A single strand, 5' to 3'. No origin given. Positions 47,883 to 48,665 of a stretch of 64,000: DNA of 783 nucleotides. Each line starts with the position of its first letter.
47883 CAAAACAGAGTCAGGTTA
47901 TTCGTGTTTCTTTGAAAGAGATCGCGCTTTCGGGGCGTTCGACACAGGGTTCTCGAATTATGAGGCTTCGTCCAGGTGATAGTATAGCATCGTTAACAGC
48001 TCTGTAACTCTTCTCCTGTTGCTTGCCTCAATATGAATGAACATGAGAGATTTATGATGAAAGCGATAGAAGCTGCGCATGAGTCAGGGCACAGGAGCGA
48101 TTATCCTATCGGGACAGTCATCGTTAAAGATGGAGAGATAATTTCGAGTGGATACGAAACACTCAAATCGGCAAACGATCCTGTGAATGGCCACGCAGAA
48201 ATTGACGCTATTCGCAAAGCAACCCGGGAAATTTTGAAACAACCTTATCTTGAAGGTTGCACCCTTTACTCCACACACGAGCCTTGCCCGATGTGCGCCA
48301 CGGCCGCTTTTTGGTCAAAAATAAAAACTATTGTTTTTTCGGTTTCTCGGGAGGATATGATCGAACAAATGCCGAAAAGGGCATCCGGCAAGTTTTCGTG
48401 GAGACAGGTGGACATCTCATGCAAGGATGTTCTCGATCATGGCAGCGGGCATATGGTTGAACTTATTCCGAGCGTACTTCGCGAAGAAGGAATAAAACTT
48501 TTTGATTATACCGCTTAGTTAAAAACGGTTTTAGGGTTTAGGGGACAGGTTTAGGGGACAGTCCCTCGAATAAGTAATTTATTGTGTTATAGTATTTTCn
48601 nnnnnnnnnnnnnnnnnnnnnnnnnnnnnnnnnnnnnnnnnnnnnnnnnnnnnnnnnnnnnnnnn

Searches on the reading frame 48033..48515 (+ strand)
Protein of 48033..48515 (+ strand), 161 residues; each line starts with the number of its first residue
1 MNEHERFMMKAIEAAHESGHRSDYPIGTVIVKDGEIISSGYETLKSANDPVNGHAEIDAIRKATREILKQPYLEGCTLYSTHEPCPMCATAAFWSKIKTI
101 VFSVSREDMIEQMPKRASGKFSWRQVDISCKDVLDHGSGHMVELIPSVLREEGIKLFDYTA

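Call 61: find_encoding_contigs(protein=window:48033-48515:+, flank=3000, max_places=10)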
Protein window:48033-48515:+ (161 aa): 23 contigs read that carry it; 10 places shown.
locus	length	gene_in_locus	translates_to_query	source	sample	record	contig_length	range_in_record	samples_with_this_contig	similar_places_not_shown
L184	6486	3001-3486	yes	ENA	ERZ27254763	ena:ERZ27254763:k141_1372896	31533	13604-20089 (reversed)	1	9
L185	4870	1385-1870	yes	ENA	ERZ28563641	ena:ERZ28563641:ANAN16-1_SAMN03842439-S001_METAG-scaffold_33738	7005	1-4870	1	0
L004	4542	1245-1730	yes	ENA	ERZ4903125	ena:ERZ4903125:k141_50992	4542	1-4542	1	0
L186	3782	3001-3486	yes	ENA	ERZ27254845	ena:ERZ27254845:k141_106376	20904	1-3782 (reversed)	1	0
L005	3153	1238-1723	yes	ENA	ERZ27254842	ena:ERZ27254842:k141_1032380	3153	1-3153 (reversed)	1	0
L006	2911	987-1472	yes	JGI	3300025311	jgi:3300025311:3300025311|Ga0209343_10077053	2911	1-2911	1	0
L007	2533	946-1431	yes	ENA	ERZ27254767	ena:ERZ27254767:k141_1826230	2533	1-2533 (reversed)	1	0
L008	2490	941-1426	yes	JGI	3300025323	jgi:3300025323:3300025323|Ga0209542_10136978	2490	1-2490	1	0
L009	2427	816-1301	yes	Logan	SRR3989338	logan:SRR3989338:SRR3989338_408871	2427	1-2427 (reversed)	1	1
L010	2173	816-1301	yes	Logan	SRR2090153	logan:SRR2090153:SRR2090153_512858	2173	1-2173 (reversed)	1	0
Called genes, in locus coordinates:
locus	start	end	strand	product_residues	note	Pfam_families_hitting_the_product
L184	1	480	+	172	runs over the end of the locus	-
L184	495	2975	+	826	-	PF00521:DNA_topoisoIV, PF03989:DNA_gyraseA_C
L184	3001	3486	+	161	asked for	PF00383:dCMP_cyt_deam_1, PF14437:MafB19-deam, PF14439:Bd3614-deam (weak)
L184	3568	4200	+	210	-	PF01797:Y1_Tnp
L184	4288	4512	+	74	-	-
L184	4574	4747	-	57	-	-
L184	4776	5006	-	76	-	-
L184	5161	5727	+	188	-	PF00891:Methyltransf_2 (weak), PF01209:Ubie_methyltran, PF01269:Fibrillarin (weak), PF13489:Methyltransf_23, PF13847:Methyltransf_31, PF08241:Methyltransf_11, PF08242:Methyltransf_12, PF13649:Methyltransf_25, +1 more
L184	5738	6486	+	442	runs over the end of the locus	PF01547:SBP_bac_1, PF13416:SBP_bac_8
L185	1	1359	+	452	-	?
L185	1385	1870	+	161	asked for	PF00383:dCMP_cyt_deam_1, PF14437:MafB19-deam, PF14439:Bd3614-deam (weak)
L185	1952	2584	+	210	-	PF01797:Y1_Tnp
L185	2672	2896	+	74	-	-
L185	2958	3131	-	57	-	-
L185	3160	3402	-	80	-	-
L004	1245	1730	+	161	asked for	PF00383:dCMP_cyt_deam_1, PF14437:MafB19-deam, PF14439:Bd3614-deam (weak)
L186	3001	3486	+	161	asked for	PF00383:dCMP_cyt_deam_1, PF14437:MafB19-deam, PF14439:Bd3614-deam (weak)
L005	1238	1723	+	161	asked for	PF00383:dCMP_cyt_deam_1, PF14437:MafB19-deam, PF14439:Bd3614-deam (weak)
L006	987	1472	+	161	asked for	PF00383:dCMP_cyt_deam_1, PF14437:MafB19-deam, PF14439:Bd3614-deam (weak)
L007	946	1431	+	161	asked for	PF00383:dCMP_cyt_deam_1, PF14437:MafB19-deam, PF14439:Bd3614-deam (weak)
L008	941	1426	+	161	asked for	PF00383:dCMP_cyt_deam_1, PF14437:MafB19-deam, PF14439:Bd3614-deam (weak)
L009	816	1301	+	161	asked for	PF00383:dCMP_cyt_deam_1, PF14437:MafB19-deam, PF14439:Bd3614-deam (weak)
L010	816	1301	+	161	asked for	PF00383:dCMP_cyt_deam_1, PF14437:MafB19-deam, PF14439:Bd3614-deam (weak)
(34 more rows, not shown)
